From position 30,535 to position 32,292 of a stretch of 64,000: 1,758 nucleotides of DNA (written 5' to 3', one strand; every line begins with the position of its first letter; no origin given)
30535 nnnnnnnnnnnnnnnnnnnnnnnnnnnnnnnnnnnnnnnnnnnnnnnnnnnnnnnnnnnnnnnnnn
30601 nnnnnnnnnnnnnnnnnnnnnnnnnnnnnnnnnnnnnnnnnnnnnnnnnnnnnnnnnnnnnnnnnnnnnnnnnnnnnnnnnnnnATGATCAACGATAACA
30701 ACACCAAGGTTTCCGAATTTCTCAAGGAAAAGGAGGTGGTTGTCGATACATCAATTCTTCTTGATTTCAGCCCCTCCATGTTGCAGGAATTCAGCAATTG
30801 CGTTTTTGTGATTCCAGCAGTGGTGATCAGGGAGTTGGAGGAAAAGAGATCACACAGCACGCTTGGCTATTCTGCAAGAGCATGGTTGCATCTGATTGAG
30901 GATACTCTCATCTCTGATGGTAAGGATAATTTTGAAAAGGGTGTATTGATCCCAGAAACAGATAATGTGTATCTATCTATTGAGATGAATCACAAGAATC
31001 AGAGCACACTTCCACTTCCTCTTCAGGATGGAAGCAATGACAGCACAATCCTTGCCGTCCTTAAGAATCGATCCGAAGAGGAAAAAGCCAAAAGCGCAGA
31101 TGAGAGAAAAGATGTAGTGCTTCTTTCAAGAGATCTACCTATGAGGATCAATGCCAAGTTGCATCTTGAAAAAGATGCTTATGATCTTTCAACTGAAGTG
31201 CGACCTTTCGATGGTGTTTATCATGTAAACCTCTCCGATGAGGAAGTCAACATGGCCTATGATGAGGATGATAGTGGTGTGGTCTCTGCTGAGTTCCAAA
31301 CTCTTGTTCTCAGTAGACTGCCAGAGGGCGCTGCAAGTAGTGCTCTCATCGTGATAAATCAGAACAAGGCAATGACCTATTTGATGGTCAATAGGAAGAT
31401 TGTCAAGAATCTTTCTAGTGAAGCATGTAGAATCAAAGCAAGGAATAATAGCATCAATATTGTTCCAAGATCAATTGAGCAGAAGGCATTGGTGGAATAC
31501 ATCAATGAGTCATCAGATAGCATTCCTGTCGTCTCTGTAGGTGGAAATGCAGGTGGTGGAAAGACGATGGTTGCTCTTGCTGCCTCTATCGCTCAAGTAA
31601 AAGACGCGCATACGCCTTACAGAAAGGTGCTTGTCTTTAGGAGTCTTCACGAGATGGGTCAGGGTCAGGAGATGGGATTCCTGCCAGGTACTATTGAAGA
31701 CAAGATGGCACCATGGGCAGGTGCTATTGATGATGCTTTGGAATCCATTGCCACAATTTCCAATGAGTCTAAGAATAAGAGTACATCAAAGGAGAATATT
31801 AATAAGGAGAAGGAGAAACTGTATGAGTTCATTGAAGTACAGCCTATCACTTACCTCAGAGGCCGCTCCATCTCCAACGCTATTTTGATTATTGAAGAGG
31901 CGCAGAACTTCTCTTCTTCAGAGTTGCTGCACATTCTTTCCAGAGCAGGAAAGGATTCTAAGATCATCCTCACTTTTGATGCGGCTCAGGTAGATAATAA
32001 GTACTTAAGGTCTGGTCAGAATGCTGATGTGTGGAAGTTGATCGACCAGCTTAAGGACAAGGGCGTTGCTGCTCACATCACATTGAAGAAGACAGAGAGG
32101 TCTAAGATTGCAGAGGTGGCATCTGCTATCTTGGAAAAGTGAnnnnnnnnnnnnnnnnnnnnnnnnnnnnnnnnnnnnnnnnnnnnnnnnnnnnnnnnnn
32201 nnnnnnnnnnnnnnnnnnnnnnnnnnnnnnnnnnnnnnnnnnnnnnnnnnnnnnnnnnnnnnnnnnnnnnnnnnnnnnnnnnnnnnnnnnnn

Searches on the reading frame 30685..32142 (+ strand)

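Call 8: search_protein_families(library=phrogs, proteins=[window:30685-32142:+], max_evalue=0.00001)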
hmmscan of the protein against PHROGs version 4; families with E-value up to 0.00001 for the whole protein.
window:30685-32142:+ (485 aa): 2 families
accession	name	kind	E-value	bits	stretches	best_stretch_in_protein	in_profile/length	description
phrog_2765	-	other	7e-70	237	1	15-481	2-441/443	PhoH-like phosphate starvation-inducible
phrog_170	-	other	4.1e-43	149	1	250-476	64-270/323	PhoH-like phosphate starvation-inducible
